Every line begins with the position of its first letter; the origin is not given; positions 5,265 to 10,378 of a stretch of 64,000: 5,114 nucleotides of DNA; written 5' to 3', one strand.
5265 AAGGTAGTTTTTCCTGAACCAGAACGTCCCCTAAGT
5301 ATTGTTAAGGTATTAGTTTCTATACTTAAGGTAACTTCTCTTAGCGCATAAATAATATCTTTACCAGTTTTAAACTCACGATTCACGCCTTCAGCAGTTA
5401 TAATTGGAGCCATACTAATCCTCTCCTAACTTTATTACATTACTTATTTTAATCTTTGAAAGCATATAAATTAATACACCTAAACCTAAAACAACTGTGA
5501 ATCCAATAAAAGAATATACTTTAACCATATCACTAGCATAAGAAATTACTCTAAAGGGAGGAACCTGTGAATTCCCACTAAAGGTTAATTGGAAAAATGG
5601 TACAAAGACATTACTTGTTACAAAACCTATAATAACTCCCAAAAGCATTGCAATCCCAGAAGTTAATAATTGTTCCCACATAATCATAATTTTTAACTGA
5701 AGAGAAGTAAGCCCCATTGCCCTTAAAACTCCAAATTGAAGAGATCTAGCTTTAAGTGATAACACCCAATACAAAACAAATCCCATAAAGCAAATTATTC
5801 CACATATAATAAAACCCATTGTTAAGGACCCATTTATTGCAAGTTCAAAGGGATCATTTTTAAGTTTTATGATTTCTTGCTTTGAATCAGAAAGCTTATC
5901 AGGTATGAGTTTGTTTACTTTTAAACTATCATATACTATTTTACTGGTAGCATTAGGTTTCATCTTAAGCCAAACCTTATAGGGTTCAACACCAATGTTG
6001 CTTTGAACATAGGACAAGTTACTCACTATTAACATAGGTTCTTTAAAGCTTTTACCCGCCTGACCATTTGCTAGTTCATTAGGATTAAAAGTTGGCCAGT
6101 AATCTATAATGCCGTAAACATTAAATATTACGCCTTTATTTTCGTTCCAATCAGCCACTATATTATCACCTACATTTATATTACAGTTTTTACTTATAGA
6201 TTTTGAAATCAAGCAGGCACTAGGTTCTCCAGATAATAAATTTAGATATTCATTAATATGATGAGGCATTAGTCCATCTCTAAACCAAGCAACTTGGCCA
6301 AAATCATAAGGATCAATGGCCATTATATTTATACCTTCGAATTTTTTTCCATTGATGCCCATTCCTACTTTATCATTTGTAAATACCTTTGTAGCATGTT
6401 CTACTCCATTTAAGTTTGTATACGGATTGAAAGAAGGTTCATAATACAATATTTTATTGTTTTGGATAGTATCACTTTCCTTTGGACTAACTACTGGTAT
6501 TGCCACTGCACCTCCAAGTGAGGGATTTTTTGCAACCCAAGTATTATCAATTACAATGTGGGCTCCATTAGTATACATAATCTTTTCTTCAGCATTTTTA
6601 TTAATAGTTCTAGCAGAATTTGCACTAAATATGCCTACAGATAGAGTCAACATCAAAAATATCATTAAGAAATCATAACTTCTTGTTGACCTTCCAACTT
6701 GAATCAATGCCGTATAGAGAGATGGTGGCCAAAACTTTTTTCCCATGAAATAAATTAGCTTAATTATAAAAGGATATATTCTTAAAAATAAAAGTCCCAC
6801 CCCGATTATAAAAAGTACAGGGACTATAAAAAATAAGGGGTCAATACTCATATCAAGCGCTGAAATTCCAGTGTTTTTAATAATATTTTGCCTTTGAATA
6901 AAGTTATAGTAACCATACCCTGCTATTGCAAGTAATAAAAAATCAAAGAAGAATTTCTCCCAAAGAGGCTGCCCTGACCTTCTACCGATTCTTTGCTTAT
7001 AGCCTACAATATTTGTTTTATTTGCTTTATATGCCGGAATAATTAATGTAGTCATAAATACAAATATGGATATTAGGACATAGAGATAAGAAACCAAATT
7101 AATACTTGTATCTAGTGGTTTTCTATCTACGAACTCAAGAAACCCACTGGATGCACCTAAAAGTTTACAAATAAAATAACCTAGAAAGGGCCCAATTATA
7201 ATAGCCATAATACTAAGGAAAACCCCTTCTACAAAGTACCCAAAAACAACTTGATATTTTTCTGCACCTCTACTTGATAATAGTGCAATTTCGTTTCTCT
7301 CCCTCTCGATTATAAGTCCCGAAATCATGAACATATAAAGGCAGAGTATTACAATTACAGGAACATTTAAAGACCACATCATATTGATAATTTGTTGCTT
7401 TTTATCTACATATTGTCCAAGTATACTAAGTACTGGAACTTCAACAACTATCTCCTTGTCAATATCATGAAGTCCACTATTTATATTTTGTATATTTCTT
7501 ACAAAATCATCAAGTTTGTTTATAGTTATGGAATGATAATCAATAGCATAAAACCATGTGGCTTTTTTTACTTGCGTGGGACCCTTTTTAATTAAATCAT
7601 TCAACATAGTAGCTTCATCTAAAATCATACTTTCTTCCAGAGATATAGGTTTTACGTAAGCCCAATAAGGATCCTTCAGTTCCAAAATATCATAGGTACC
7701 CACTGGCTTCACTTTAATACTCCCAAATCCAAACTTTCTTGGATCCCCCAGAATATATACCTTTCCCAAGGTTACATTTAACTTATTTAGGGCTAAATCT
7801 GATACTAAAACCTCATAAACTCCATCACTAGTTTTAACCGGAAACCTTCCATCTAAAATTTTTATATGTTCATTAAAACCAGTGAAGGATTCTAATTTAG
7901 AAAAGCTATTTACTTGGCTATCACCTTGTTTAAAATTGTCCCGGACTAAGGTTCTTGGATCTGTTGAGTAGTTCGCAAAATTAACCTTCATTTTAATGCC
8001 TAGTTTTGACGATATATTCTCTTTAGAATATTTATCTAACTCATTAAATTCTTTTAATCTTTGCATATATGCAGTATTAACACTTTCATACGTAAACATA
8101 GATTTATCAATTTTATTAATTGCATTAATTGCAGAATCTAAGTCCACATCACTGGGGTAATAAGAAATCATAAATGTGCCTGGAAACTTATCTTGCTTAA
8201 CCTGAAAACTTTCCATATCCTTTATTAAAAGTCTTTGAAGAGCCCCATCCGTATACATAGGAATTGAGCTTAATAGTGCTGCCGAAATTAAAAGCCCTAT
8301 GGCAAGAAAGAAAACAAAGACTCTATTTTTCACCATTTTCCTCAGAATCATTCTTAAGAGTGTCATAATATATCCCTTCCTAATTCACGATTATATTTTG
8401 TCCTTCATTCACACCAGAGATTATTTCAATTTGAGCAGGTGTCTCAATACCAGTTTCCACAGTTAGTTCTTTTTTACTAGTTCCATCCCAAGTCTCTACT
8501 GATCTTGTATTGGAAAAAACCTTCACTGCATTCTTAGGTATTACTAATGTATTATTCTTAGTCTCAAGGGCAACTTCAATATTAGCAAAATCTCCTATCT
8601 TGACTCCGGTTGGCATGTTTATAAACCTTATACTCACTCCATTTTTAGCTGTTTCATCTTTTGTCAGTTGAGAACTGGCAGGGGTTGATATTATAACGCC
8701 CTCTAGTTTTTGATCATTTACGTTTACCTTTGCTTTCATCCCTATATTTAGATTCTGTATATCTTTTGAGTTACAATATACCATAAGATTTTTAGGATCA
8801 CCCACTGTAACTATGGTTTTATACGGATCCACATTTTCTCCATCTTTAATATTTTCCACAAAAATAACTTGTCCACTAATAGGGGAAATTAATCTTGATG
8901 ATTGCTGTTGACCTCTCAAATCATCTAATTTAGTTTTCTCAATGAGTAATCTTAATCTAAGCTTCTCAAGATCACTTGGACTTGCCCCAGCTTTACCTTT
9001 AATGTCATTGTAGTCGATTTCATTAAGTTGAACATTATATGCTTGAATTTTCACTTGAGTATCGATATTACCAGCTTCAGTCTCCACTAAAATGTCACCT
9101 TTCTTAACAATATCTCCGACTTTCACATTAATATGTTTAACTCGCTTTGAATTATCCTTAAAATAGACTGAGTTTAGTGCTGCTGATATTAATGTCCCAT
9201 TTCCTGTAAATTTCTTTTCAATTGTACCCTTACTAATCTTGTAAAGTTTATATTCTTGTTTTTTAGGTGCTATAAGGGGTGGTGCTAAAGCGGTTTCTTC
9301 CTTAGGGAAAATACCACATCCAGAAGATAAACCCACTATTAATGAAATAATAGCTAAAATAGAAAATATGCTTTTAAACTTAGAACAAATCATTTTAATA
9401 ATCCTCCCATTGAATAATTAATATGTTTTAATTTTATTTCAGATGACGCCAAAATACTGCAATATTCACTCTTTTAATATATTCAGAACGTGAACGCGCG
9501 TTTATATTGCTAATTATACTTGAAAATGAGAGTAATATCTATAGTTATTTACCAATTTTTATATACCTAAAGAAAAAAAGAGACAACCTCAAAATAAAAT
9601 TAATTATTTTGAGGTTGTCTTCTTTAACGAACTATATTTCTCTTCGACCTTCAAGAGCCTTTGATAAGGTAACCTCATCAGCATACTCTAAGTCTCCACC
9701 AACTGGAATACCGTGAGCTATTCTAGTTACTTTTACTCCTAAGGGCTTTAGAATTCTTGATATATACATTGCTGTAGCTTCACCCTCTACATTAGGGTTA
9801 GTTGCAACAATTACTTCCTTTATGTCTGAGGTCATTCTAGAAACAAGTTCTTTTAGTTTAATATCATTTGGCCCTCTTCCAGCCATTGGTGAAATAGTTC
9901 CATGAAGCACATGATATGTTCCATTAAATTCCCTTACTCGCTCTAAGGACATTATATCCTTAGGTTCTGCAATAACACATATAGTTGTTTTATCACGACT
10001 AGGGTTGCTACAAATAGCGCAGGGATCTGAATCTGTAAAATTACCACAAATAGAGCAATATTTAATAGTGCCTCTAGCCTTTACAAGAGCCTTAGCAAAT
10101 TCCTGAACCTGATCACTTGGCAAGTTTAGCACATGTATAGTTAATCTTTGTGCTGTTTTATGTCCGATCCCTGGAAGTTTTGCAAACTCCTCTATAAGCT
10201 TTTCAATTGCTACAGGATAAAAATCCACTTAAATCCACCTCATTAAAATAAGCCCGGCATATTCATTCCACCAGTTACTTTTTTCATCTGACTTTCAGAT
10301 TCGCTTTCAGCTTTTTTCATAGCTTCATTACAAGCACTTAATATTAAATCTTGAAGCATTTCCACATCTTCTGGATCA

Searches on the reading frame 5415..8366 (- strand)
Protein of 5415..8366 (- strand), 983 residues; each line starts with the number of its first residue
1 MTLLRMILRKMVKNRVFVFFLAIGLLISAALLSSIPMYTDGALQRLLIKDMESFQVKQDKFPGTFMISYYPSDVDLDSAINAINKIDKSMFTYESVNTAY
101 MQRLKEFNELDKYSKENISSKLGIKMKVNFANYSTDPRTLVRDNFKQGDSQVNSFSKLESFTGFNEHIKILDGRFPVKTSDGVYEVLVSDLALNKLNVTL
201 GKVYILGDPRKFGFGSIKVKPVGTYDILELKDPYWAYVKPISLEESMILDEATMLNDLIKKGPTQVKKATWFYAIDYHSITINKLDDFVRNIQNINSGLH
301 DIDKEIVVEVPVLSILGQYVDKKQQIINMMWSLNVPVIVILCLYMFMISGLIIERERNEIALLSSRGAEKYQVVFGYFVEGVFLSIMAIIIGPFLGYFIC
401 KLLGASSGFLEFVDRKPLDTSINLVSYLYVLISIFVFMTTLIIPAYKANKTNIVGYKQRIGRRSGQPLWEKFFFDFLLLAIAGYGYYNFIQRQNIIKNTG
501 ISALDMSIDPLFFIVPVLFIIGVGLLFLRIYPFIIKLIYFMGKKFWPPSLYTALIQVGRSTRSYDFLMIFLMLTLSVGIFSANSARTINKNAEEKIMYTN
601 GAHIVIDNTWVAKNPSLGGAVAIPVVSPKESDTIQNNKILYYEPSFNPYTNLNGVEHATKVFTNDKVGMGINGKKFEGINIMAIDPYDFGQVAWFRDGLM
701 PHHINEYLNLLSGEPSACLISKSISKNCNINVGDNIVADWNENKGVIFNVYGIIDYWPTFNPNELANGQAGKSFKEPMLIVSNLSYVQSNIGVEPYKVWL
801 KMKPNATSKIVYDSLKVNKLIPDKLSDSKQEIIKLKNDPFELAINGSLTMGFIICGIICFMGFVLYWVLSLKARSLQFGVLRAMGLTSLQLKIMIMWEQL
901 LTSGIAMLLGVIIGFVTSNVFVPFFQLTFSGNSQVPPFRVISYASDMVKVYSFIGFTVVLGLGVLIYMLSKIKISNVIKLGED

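Call 85: search_protein_families(library=pfam, proteins=[window:5415-8366:-], max_evalue=1e-8)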
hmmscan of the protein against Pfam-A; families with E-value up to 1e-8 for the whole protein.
window:5415-8366:- (983 aa): 1 family
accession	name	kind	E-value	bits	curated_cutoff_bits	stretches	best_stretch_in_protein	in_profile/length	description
PF02687.27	FtsX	-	4.1e-17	62.8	25.5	2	337-453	7-120/120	FtsX-like permease C-terminal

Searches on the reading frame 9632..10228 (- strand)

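Call 85: search_protein_families(library=pfam, proteins=[window:9632-10228:-], max_evalue=1e-8)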
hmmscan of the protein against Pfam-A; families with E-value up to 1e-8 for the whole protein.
window:9632-10228:- (198 aa): 5 families
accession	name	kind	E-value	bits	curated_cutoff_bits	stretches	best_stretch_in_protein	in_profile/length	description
PF13662.12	Toprim_4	-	1.1e-22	80.4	25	1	82-171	2-85/85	Toprim domain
PF21176.3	RecR_HhH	-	7.9e-16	58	27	1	8-51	1-44/45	RecR, helix-hairpin-helix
PF21175.2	RecR_C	-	2.1e-14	53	22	1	173-196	1-24/24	RecR, C-terminal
PF01751.28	Toprim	-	5.4e-11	43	23.1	1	82-169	1-95/96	Toprim domain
PF02132.21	RecR_ZnF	-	7.5e-11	42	22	1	55-75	1-21/21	RecR, Cys4-zinc finger domain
